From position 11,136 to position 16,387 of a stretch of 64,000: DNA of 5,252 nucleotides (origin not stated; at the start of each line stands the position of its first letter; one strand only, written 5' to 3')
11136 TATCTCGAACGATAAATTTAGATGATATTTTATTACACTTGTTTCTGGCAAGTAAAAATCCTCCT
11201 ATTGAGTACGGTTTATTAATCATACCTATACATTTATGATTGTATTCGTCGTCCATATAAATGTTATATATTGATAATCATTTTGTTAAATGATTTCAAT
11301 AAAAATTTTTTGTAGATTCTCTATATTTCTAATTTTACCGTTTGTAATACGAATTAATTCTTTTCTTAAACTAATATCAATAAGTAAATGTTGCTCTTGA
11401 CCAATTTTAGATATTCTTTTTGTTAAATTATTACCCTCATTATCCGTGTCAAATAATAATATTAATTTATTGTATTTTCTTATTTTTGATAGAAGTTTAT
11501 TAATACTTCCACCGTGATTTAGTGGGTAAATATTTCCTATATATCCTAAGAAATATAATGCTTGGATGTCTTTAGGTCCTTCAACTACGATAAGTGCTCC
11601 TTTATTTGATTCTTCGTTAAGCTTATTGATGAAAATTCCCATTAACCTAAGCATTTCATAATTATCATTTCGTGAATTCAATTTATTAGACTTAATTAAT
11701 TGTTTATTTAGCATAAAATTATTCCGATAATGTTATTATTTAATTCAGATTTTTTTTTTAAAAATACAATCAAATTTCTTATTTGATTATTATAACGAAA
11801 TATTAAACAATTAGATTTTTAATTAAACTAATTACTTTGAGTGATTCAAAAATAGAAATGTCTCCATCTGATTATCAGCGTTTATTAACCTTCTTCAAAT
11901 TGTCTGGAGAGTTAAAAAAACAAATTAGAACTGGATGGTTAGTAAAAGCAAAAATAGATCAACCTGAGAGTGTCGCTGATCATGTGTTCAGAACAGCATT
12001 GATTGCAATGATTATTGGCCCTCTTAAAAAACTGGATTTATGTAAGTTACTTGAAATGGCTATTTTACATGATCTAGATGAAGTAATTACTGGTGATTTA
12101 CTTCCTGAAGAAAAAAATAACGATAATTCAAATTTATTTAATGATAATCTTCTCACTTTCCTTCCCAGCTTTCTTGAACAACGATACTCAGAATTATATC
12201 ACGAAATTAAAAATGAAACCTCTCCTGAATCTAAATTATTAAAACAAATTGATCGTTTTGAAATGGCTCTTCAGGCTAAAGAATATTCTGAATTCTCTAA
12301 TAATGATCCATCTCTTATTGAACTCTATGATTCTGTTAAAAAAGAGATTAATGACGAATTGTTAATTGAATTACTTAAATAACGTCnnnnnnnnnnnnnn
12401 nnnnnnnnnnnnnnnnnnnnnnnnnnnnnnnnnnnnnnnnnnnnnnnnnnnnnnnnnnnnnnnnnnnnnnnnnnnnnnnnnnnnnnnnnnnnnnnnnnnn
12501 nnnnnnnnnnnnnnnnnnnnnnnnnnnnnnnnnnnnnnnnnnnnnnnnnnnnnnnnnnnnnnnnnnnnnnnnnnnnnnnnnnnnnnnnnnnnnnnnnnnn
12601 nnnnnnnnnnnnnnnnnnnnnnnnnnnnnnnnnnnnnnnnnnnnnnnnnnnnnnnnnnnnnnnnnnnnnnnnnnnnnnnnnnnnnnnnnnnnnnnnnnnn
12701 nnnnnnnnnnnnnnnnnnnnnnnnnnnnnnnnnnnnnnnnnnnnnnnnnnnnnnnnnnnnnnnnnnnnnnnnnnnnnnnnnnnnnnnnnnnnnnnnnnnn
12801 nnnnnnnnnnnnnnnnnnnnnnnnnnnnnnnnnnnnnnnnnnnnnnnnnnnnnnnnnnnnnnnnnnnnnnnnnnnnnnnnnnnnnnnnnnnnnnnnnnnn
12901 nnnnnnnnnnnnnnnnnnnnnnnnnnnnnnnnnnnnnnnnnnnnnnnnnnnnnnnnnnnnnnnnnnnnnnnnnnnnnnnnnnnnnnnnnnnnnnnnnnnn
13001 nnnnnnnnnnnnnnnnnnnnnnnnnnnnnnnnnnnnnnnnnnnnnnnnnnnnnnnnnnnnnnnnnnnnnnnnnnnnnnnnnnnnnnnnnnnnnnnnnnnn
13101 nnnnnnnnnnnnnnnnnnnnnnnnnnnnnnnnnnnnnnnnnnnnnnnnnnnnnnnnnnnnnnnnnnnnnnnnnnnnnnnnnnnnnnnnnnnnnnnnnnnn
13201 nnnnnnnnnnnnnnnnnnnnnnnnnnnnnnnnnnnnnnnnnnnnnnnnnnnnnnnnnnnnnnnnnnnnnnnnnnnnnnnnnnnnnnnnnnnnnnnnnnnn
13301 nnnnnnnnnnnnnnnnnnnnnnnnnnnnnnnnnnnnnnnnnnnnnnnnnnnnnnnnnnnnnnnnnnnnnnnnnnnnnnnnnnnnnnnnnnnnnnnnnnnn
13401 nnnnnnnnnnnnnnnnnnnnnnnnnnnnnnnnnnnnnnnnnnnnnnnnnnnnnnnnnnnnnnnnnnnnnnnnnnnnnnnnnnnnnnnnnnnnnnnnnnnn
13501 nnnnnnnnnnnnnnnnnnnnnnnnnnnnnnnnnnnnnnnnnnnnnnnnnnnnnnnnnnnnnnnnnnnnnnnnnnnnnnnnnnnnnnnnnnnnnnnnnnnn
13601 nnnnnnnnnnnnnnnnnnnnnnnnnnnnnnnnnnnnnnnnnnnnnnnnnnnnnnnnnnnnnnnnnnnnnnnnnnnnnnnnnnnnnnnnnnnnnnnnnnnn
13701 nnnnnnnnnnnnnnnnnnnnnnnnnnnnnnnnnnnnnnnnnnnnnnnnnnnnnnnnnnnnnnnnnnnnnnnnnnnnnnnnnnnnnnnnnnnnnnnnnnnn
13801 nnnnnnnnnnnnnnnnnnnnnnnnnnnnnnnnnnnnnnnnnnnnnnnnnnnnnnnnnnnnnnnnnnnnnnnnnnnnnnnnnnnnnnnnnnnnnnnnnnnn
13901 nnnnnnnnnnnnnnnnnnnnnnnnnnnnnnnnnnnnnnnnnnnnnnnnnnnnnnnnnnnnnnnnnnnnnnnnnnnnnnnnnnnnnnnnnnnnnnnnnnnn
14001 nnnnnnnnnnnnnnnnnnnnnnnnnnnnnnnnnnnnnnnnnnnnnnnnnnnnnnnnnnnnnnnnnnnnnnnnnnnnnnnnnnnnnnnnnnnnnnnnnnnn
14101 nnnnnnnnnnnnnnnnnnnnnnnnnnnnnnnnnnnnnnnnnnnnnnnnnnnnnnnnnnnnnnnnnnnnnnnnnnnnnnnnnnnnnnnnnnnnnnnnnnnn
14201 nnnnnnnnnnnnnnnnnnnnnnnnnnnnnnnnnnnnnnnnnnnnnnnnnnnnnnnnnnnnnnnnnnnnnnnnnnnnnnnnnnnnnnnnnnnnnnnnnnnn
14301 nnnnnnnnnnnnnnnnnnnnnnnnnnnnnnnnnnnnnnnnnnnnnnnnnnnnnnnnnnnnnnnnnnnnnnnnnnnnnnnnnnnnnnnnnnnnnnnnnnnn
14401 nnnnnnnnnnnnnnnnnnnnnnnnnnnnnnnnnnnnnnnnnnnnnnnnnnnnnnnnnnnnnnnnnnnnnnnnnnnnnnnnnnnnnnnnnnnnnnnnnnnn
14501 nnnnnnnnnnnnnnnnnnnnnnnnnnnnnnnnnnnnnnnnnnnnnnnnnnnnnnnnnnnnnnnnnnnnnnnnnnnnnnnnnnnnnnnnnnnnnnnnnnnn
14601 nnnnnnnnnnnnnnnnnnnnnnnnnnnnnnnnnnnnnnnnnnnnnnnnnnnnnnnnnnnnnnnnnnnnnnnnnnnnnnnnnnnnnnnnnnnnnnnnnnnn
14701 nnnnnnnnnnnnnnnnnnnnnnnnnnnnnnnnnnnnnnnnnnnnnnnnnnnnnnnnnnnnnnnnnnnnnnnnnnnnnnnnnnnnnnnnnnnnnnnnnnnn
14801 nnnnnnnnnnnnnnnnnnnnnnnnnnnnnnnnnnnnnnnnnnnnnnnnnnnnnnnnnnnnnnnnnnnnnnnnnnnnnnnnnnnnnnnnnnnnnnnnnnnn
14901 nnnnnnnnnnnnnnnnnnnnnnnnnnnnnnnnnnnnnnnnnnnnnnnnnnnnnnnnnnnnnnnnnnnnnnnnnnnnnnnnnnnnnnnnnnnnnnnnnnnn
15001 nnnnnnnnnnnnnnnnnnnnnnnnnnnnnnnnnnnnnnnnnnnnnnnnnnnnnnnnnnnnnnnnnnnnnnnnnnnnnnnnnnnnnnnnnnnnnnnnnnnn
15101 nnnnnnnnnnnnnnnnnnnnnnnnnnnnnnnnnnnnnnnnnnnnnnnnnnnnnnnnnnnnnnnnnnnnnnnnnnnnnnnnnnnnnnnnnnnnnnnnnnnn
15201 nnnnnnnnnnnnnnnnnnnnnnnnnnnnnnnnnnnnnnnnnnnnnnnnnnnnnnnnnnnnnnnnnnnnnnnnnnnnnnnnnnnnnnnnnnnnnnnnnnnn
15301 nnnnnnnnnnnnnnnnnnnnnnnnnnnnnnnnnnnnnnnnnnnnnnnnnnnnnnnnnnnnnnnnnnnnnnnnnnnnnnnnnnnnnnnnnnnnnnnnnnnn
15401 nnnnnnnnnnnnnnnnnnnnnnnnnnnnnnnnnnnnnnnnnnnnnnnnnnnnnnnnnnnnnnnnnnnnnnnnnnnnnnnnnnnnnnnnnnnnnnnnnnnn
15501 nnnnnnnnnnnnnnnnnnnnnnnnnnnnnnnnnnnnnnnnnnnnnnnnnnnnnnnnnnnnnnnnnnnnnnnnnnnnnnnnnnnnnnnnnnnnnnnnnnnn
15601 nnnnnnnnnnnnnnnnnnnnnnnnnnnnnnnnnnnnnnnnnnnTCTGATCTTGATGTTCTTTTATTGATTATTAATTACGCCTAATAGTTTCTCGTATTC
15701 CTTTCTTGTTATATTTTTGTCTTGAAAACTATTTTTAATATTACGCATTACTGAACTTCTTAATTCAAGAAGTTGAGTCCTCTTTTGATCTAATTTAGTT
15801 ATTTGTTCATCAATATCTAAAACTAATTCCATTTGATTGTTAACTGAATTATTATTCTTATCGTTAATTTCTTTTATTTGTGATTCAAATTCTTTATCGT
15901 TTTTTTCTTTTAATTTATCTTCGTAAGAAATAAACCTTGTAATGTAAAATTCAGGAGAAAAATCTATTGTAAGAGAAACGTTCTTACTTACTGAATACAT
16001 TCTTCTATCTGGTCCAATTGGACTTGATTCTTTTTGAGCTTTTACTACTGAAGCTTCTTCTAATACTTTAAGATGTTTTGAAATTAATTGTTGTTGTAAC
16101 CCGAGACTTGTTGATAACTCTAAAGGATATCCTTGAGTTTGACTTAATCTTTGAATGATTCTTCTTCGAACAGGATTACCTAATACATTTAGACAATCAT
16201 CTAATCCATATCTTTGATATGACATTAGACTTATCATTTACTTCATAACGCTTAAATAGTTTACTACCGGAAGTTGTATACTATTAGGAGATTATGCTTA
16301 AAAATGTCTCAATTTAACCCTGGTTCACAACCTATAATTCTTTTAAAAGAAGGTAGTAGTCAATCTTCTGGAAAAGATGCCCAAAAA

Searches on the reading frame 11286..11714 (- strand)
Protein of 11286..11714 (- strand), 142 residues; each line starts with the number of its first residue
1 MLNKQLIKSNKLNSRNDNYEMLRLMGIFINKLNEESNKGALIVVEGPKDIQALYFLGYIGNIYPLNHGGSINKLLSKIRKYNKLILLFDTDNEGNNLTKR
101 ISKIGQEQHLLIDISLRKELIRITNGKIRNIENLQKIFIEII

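Call 32: search_protein_families(library=pfam, proteins=[window:11286-11714:-], max_evalue=5)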
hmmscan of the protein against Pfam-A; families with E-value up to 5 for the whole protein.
window:11286-11714:- (142 aa): 4 families
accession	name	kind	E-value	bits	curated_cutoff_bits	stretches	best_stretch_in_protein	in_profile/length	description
PF01751.28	Toprim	-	6.2e-08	33.2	23.1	1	41-104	2-79/96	Toprim domain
PF13662.12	Toprim_4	-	2.3e-07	31.4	25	1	40-111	2-80/85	Toprim domain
PF13155.12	Toprim_2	-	1.1e-05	26.1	22.1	1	42-112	1-73/88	Toprim-like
PF01656.29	CbiA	-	0.018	15.4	25.4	1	74-121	19-62/125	CobQ/CobB/MinD/ParA nucleotide binding domain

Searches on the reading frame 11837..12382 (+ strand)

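Call 30: search_protein_families(library=pfam, proteins=[window:11837-12382:+], max_evalue=0.001)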
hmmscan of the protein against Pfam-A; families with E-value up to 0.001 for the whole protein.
window:11837-12382:+ (181 aa): 3 families
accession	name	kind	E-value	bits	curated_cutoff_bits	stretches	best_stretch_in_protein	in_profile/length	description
PF13023.12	HD_3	-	4.2e-31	108.5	22.5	1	24-172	2-158/165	HD domain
PF12917.13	YfbR-like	-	3.6e-12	46.8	25.9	1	39-173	19-165/182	5'-deoxynucleotidase YfbR-like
PF01966.28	HD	-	1.6e-07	32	22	1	46-143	1-115/116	HD domain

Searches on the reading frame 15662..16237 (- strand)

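Call 30: search_protein_families(library=pfam, proteins=[window:15662-16237:-], max_evalue=0.001)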
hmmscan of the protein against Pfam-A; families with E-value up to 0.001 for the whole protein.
window:15662-16237:- (191 aa): 2 families
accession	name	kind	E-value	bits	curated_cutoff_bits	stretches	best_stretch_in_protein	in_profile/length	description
PF12840.13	HTH_20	-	1.2e-07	32.1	27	1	19-66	1-49/51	Helix-turn-helix domain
PF01022.26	HTH_5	-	6.6e-06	26.3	22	1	21-66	1-46/47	Bacterial regulatory protein, arsR family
